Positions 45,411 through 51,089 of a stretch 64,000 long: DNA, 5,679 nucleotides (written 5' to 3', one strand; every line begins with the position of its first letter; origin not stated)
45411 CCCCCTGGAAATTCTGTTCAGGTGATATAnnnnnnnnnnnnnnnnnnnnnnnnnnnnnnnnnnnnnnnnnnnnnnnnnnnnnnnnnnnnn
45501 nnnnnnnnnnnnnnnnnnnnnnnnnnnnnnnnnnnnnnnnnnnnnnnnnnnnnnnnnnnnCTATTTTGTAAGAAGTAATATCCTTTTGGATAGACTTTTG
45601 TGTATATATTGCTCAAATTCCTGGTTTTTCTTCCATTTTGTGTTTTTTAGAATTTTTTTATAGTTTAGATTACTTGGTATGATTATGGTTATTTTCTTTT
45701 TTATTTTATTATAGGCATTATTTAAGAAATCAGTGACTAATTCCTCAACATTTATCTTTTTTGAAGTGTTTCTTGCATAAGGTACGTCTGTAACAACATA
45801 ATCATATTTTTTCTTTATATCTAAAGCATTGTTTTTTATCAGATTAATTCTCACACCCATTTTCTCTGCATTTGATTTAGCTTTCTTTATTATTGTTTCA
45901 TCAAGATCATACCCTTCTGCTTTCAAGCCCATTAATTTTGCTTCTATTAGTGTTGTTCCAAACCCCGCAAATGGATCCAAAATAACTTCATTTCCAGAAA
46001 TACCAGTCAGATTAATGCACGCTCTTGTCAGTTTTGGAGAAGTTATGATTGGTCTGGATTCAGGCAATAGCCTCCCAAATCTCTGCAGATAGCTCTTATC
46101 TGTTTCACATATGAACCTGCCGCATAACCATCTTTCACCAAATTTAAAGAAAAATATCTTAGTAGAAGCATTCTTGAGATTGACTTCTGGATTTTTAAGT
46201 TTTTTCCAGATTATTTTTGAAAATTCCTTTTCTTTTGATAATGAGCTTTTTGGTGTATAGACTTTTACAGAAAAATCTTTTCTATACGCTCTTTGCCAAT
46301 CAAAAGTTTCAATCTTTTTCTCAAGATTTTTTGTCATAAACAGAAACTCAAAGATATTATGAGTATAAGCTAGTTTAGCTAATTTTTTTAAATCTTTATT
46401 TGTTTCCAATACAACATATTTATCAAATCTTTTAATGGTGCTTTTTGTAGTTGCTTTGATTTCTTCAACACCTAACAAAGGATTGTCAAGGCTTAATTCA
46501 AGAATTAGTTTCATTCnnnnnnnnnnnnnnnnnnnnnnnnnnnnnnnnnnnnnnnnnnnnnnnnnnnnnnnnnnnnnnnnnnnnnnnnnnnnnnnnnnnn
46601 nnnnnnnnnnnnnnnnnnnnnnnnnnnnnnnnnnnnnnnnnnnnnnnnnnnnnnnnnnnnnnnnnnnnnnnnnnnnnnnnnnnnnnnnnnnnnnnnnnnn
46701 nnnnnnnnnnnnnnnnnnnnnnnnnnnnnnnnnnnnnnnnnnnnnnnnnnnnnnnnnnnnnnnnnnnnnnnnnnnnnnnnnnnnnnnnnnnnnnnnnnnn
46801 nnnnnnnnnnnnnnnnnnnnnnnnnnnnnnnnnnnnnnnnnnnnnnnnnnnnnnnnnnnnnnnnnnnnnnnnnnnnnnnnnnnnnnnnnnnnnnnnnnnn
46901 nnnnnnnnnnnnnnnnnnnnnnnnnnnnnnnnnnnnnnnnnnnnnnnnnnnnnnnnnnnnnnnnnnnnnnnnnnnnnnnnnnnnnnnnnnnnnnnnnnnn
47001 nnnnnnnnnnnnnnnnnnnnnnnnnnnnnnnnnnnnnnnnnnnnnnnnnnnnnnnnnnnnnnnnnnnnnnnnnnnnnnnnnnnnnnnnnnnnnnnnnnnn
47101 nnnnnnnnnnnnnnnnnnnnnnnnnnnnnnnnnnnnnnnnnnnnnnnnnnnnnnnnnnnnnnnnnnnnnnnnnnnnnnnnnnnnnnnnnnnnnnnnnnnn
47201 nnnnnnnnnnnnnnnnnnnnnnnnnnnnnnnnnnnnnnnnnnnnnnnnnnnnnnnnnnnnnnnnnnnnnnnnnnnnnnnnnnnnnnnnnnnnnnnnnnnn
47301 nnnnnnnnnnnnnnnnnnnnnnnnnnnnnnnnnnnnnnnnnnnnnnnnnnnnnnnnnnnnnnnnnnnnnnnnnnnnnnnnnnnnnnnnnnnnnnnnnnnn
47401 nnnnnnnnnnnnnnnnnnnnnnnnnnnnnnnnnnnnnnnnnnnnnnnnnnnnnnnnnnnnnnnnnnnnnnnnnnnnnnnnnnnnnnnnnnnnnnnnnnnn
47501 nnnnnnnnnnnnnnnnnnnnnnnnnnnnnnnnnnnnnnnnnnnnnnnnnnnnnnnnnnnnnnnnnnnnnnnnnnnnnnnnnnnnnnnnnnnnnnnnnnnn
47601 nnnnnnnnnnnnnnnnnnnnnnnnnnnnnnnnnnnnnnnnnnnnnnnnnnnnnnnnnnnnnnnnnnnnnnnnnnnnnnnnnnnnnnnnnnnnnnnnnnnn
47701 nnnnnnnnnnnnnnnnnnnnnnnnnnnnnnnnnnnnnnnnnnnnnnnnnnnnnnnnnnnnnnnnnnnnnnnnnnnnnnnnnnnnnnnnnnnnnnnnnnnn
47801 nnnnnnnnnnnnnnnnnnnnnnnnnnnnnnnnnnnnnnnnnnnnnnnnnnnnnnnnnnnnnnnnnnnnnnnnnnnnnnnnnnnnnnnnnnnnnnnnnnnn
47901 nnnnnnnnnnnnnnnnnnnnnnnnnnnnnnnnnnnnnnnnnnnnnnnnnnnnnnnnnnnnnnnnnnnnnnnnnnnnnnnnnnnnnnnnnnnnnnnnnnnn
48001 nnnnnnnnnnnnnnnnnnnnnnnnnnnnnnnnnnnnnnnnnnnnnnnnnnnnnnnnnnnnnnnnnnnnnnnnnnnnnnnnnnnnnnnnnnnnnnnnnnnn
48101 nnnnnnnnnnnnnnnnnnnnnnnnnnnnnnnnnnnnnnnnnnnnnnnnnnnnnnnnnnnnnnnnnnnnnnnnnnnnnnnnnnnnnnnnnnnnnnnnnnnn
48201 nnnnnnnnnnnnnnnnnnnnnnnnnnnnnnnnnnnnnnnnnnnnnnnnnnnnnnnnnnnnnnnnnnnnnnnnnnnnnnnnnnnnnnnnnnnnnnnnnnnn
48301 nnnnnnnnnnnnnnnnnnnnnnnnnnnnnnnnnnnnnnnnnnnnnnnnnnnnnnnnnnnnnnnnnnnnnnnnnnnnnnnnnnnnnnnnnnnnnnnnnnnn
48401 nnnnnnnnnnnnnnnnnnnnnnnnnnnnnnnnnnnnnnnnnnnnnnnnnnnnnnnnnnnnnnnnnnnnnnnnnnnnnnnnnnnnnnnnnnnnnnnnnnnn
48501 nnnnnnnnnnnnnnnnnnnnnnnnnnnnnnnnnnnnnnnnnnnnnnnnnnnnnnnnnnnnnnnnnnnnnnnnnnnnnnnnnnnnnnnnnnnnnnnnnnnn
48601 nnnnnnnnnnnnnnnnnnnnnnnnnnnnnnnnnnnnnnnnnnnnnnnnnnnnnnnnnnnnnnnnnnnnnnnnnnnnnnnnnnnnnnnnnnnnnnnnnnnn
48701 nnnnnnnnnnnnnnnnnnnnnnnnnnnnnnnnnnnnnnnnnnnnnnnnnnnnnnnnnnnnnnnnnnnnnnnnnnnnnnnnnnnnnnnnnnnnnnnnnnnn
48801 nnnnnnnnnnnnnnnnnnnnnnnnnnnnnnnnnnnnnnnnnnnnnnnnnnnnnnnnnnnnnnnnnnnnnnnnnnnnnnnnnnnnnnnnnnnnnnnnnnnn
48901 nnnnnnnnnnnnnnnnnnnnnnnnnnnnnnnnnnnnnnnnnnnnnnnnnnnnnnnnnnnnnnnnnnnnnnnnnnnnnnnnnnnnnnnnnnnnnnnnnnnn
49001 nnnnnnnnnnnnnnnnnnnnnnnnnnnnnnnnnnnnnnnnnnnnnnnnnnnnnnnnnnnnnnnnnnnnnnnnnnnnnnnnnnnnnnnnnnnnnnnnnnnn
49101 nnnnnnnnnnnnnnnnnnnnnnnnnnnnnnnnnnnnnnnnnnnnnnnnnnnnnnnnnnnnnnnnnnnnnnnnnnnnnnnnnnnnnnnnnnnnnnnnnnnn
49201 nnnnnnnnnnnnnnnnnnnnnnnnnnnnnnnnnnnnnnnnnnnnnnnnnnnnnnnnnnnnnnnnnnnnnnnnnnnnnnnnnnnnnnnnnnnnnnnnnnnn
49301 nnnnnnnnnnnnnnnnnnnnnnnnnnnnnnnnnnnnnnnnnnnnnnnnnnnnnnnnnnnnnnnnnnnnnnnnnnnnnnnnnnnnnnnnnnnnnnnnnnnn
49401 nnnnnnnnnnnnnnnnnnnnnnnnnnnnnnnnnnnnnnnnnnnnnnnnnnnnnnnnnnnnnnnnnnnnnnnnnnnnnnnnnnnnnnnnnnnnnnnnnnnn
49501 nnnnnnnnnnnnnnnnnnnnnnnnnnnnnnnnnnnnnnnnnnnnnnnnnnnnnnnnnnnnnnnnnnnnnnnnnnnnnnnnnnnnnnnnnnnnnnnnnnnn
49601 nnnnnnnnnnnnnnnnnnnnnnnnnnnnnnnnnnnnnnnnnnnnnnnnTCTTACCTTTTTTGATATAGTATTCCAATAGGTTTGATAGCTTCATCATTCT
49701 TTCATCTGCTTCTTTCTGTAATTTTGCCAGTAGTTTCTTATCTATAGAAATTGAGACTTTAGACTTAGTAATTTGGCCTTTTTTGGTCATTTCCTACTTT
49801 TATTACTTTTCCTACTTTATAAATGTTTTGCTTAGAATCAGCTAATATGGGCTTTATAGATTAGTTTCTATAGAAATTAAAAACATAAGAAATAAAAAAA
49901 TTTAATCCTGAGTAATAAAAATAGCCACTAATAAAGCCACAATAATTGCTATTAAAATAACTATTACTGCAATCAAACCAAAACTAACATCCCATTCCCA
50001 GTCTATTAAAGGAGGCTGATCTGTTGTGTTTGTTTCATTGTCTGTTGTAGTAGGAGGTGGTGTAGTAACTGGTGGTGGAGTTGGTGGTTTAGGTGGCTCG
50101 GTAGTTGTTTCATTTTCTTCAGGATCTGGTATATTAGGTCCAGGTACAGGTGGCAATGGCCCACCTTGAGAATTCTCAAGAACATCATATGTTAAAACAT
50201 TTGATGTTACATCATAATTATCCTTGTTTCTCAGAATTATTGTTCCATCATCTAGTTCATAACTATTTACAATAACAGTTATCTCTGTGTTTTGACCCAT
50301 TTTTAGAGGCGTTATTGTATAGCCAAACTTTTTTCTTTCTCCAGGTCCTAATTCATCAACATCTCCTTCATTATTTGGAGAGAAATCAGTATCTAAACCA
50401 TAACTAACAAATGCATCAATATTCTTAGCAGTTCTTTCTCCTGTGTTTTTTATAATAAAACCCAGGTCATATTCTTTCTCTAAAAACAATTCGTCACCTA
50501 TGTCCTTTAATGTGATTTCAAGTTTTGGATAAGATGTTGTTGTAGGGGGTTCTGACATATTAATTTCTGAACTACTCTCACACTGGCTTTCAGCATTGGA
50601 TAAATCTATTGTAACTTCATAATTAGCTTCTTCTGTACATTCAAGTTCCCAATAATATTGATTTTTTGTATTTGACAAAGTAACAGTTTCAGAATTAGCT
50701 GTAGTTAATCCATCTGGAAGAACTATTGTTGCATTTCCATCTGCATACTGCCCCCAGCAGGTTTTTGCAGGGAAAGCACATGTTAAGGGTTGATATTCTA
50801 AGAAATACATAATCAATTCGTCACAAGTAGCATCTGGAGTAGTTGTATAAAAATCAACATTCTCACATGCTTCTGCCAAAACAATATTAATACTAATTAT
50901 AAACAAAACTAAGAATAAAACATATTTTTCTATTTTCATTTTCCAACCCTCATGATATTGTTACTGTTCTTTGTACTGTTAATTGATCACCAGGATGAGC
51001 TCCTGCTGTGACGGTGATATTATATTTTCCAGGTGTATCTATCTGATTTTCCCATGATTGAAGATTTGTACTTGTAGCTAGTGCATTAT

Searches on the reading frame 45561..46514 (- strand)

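Call 20: search_protein_families(library=pfam, proteins=[window:45561-46514:-], max_evalue=0.001)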
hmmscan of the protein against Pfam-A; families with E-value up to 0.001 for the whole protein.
window:45561-46514:- (317 aa): 5 families
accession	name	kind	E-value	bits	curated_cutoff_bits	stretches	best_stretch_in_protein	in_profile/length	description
PF01170.24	UPF0020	-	1.7e-22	80.5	22.3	1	159-305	13-192/197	RMKL-like, methyltransferase domain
PF01555.25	N6_N4_Mtase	-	4.2e-10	40.4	26.7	1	87-213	132-220/221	DNA methylase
PF13847.12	Methyltransf_31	-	1.3e-08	35.1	27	1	173-283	2-113/145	Methyltransferase domain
PF03602.21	Cons_hypoth95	-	0.00023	21.3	24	1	174-260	40-137/182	Conserved hypothetical protein 95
PF13649.12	Methyltransf_25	-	0.00027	22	27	1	178-242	1-70/97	Methyltransferase domain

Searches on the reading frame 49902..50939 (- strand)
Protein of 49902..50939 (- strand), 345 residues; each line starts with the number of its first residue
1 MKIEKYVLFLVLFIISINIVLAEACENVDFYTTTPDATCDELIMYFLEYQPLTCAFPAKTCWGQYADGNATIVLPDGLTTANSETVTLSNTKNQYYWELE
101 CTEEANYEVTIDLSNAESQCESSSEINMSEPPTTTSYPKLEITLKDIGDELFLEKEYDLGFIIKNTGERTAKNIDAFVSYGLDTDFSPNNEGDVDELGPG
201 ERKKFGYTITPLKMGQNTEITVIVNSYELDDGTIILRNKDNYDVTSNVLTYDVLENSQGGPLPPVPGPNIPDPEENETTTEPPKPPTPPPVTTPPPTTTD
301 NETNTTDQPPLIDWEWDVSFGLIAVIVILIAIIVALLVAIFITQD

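Call 20: search_protein_families(library=pfam, proteins=[window:49902-50939:-], max_evalue=0.001)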
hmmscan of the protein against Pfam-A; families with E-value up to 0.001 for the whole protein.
window:49902-50939:- (345 aa): 1 family
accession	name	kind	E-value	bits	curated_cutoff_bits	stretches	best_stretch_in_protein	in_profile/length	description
PF07705.17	CARDB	-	4.7e-05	24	22.7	1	138-226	2-85/101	CARDB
